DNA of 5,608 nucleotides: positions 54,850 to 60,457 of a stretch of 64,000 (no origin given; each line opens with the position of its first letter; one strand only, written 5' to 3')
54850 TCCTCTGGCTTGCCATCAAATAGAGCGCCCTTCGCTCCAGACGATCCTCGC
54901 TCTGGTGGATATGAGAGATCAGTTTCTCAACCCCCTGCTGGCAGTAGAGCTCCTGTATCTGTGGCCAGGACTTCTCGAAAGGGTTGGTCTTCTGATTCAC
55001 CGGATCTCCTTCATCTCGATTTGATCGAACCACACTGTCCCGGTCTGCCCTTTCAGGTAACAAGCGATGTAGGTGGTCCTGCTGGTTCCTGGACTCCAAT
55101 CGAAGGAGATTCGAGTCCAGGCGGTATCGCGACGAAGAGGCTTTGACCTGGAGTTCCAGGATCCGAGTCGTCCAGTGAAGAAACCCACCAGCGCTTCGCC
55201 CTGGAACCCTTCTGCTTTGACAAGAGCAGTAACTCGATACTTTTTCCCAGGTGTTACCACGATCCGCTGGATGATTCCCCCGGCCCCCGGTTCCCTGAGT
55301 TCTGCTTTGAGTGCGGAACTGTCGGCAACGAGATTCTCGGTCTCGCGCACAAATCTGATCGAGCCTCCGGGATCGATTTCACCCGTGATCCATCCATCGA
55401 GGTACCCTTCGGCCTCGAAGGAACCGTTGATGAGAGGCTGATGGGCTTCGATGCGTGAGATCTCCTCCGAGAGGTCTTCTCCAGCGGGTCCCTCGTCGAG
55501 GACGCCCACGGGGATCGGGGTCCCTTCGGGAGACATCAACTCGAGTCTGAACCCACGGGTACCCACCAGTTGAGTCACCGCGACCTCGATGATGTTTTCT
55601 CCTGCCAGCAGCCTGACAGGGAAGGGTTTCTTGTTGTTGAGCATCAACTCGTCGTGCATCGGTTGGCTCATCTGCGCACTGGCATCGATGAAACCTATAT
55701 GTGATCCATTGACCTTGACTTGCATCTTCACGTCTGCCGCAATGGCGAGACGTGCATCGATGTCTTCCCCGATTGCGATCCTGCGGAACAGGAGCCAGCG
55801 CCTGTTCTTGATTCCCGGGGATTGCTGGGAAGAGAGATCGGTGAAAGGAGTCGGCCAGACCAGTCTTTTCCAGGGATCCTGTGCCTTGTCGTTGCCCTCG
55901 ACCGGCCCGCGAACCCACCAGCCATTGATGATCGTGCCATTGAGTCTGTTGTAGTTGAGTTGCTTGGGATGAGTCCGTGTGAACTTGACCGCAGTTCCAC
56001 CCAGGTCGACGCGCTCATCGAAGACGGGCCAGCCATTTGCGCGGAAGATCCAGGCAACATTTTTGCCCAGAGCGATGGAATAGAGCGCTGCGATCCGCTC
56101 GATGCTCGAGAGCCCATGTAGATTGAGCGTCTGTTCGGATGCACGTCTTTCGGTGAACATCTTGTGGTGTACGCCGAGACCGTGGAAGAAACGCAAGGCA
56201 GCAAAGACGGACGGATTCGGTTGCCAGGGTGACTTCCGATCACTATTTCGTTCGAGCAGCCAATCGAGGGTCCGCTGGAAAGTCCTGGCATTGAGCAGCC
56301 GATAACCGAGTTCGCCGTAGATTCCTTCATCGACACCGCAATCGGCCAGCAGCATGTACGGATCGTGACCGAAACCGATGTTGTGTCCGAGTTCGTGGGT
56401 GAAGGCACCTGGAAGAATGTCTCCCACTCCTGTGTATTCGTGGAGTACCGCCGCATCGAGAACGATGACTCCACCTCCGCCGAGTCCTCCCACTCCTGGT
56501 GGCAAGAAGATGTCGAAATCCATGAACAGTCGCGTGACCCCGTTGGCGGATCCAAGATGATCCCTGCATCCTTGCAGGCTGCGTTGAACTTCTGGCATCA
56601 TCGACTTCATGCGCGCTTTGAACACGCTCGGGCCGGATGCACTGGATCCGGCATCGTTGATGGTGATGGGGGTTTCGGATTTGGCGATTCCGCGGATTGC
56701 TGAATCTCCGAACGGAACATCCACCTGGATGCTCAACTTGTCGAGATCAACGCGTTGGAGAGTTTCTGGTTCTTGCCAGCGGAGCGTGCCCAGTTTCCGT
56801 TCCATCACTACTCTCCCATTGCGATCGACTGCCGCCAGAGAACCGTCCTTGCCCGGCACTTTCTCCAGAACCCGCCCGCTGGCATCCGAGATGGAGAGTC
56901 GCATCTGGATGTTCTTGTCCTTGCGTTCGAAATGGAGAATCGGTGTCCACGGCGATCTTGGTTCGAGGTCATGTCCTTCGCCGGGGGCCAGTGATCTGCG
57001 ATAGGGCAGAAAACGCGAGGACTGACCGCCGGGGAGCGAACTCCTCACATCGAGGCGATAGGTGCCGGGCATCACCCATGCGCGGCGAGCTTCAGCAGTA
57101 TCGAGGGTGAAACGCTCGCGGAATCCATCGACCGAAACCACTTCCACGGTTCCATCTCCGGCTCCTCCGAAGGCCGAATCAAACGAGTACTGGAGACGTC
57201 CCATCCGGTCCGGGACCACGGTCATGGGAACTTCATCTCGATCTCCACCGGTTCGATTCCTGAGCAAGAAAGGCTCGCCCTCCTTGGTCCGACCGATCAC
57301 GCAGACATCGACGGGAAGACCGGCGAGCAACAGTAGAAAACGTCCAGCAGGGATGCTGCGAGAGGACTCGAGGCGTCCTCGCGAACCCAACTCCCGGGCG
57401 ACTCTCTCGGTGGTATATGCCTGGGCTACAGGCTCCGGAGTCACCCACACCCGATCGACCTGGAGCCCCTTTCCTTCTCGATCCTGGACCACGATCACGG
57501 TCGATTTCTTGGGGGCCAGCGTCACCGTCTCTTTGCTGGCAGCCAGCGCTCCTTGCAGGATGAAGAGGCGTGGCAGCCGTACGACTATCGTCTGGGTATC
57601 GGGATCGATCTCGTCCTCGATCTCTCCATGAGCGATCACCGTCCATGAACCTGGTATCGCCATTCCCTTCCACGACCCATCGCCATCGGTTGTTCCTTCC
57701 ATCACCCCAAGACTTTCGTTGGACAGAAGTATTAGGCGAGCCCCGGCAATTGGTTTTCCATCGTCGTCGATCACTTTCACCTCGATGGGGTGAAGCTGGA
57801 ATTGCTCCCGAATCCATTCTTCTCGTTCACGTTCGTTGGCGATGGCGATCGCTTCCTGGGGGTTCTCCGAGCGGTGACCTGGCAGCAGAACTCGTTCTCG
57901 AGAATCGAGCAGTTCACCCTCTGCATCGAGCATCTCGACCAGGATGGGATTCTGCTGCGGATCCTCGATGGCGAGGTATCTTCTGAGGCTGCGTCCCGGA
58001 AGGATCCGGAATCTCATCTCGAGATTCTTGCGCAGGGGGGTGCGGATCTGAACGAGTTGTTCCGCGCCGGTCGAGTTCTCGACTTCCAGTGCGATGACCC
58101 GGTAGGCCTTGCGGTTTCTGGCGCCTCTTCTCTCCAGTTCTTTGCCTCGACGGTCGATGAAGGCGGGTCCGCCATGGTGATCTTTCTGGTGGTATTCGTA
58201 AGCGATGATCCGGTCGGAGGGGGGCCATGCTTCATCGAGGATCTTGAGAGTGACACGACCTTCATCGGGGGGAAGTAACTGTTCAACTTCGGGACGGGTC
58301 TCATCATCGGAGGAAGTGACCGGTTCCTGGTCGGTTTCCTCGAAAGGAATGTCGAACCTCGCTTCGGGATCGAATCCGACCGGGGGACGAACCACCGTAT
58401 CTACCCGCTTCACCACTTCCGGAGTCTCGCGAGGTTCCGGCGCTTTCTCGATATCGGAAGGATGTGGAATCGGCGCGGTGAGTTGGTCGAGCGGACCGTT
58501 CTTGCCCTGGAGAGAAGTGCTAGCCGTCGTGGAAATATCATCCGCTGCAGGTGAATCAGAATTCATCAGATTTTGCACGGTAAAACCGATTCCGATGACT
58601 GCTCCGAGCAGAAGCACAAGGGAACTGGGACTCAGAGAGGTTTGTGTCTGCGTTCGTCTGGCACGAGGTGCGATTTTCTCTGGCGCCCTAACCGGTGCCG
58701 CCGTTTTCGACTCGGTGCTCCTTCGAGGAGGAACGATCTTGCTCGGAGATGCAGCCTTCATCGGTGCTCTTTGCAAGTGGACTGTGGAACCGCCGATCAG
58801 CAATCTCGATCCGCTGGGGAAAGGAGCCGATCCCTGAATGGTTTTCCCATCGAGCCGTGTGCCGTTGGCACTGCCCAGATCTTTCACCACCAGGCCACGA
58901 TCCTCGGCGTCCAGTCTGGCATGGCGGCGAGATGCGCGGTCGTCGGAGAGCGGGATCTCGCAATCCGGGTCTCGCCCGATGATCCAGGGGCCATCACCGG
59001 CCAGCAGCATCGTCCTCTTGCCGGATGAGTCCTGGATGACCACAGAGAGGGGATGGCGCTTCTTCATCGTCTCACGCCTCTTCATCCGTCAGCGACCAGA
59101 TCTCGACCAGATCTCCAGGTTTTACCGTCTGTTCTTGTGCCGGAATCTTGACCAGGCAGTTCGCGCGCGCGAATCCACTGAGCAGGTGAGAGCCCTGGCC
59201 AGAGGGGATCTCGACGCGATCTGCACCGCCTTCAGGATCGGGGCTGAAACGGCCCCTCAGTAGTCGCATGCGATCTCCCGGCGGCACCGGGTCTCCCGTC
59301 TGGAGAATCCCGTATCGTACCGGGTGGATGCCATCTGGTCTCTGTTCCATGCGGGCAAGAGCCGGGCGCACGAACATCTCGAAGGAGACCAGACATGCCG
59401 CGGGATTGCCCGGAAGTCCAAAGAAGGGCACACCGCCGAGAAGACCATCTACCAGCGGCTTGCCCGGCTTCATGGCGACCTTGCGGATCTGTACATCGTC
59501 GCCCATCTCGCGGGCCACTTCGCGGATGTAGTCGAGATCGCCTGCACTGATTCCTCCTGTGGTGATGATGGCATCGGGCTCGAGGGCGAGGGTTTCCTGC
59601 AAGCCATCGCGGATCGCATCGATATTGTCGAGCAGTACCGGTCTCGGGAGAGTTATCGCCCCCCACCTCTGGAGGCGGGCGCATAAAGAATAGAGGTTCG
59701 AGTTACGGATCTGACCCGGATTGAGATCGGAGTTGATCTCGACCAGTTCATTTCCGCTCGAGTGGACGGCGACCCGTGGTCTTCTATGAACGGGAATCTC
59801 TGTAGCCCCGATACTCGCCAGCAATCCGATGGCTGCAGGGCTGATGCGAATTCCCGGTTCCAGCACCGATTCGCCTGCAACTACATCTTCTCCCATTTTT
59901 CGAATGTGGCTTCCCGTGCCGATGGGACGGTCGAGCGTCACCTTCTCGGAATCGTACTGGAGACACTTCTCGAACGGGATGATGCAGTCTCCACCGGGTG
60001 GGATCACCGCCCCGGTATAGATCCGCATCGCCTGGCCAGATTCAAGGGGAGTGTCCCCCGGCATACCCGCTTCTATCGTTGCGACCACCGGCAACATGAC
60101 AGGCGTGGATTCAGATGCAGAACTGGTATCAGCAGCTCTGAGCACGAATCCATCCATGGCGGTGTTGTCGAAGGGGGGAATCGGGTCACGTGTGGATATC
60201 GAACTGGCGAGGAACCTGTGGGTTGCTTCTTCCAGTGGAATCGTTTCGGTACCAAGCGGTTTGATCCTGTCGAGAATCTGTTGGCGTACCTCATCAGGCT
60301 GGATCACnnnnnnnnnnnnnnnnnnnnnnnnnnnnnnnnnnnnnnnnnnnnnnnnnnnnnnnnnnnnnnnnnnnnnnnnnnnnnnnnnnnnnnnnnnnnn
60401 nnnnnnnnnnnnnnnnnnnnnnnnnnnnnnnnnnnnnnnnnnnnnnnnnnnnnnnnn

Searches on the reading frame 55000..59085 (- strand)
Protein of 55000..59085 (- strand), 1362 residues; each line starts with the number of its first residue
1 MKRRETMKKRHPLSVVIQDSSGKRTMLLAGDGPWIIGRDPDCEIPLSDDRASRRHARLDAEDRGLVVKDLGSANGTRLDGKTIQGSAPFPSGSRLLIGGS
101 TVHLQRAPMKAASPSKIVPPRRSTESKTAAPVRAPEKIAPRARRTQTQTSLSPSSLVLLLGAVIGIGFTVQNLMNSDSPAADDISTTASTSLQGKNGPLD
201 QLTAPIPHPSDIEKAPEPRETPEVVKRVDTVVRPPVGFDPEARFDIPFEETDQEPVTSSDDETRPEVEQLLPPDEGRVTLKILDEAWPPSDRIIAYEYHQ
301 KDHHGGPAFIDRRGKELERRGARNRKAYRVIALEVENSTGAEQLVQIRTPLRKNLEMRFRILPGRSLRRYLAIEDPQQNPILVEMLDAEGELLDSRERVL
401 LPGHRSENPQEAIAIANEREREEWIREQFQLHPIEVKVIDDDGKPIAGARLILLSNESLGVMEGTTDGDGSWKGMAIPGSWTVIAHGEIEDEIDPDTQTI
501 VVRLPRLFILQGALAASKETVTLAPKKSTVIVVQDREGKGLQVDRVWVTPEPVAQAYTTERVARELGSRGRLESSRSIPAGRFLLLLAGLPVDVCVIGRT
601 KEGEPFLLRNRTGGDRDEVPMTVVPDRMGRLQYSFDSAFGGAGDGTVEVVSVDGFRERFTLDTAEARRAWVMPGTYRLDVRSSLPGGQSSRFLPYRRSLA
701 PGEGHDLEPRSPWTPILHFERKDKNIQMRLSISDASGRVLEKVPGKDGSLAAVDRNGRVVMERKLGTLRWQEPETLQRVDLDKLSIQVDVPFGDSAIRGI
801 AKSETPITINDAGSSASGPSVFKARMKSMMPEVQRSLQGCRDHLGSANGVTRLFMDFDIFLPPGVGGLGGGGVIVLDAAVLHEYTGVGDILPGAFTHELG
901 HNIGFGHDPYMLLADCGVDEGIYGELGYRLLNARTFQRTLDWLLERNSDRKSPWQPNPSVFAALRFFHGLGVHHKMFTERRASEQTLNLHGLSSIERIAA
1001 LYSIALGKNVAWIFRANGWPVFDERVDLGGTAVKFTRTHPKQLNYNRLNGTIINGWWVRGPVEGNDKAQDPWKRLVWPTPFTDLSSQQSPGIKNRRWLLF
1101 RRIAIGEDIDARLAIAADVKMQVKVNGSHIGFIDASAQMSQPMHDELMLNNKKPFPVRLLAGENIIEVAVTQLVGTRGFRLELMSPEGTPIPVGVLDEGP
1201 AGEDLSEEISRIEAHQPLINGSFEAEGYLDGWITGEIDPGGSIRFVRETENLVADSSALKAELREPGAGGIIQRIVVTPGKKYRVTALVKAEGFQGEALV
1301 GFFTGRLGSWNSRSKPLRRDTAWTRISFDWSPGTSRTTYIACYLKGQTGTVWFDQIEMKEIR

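Call 30: search_protein_families(library=pfam, proteins=[window:55000-59085:-], max_evalue=0.00001)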
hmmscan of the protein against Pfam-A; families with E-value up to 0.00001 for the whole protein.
window:55000-59085:- (1362 aa): 2 families
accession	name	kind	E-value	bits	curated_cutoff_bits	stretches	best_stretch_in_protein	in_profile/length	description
PF00498.31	FHA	-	4.9e-15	56.2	20.7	1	34-98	1-67/67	FHA domain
PF16697.10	Yop-YscD_cpl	-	1.2e-11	45.1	33.2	1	31-104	16-90/94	Inner membrane component of T3SS, cytoplasmic domain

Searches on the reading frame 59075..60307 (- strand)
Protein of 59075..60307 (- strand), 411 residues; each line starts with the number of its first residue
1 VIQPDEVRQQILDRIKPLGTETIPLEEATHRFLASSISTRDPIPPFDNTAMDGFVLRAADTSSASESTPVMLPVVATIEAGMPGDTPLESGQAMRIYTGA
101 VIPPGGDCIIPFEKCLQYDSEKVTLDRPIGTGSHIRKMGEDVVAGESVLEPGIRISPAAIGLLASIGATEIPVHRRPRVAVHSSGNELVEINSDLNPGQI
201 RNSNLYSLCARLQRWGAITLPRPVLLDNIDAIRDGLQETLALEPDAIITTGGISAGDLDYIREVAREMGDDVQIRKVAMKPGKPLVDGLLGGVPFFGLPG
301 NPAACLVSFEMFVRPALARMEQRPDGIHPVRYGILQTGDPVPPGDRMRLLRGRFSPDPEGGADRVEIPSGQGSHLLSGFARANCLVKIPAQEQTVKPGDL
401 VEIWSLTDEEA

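Call 30: search_protein_families(library=pfam, proteins=[window:59075-60307:-], max_evalue=0.00001)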
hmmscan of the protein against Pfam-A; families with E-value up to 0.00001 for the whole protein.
window:59075-60307:- (411 aa): 3 families
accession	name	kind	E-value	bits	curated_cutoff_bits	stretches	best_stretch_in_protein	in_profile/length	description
PF03453.22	MoeA_N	-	1e-40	139.4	30.8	1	3-167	2-160/160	MoeA N-terminal region (domain I and II)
PF00994.29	MoCF_biosynth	-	8.1e-27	94.1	26.6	1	181-318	2-143/144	Probable molybdopterin binding domain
PF03454.20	MoeA_C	-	5.1e-10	39.9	22.1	1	343-405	11-71/72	MoeA C-terminal region (domain IV)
